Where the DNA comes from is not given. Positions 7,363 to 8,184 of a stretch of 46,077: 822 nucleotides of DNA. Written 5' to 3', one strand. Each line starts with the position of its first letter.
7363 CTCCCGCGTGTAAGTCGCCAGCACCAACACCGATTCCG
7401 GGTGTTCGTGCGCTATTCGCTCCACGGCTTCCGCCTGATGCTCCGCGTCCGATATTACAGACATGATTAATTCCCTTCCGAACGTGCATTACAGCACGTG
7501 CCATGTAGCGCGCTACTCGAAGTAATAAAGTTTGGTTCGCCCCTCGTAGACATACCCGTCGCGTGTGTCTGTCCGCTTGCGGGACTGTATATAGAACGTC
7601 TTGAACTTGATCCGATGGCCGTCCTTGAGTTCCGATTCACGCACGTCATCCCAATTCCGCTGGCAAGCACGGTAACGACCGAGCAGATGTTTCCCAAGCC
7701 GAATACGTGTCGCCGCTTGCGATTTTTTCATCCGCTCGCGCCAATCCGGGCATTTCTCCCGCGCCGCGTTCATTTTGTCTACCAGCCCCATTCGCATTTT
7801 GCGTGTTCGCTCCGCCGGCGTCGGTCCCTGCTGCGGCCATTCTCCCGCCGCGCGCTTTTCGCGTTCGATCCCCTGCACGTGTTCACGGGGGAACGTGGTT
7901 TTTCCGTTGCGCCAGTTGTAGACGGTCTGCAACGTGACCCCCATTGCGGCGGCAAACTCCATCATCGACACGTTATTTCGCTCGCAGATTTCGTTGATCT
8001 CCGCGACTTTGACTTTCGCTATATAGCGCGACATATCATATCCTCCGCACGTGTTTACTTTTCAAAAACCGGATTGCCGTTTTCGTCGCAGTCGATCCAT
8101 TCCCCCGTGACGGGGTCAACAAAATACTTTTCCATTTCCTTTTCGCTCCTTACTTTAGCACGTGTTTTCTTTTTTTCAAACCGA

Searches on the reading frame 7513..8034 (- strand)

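Call 3: search_protein_families(library=pfam, proteins=[window:7513-8034:-], max_evalue=0.1)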
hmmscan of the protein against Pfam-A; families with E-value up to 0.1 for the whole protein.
window:7513-8034:- (173 aa): 10 families
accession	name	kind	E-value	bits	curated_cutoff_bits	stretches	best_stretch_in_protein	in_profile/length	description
PF15943.11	YdaS_toxin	-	1.5e-05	25.1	30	1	26-58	13-45/65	Bacterial toxin YdaS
PF01381.28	HTH_3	-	0.00022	21.6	23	1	15-57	3-45/55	Helix-turn-helix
PF13443.12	HTH_26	-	0.0021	18.7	22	1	13-54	2-44/63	Cro/C1-type HTH DNA-binding domain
PF13518.12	HTH_28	-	0.0056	17.2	25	1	21-43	12-34/52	Helix-turn-helix domain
PF13384.12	HTH_23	-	0.0094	16.2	24.6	1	25-43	21-39/50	Homeodomain-like domain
PF13560.12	HTH_31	-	0.01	16.5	27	0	15-53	8-46/64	Helix-turn-helix domain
PF13011.12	LZ_Tnp_IS481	-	0.012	16.4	22.2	0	19-42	23-46/85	leucine-zipper of insertion element IS481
PF13551.12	HTH_29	-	0.024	15.1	28.1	1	24-43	15-34/64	Winged helix-turn helix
PF07022.19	Phage_CI_repr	-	0.095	13.5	22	0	13-54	3-44/65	Bacteriophage CI repressor helix-turn-helix domain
PF13022.12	HTH_Tnp_1_2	-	0.097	13.2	27.9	0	11-48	16-52/122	Helix-turn-helix of insertion element transposase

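Call 8: search_protein_families(library=phrogs, proteins=[window:7513-8034:-], max_evalue=0.01)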
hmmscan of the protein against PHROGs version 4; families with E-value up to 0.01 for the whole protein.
window:7513-8034:- (173 aa): 8 families
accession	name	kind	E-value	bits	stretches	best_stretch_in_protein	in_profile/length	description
phrog_8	-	transcription regulation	7.4e-07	29.9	1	13-107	81-174/346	transcriptional regulator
phrog_4779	-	transcription regulation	5.8e-05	24.5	1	11-47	5-41/98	transcriptional regulator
phrog_2104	-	unknown function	0.00016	22.8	1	7-46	38-77/103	-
phrog_35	-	transcription regulation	0.00019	22.6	1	25-58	90-122/181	transcriptional repressor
phrog_2328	-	transcription regulation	0.00081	20.2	1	19-60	26-67/128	transcriptional repressor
phrog_2439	-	transcription regulation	0.0017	18.3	1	11-58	10-57/367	transcriptional regulator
phrog_638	-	transcription regulation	0.0042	17.9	1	20-52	16-48/145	transcriptional regulator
phrog_1124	-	transcription regulation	0.0088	16.6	0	15-54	15-53/177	transcriptional regulator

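Call 40: search_protein_families(library=padloc, proteins=[window:7513-8034:-], max_evalue=0.01)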
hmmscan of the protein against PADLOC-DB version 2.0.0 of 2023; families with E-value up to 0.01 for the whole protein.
window:7513-8034:- (173 aa): 0 families
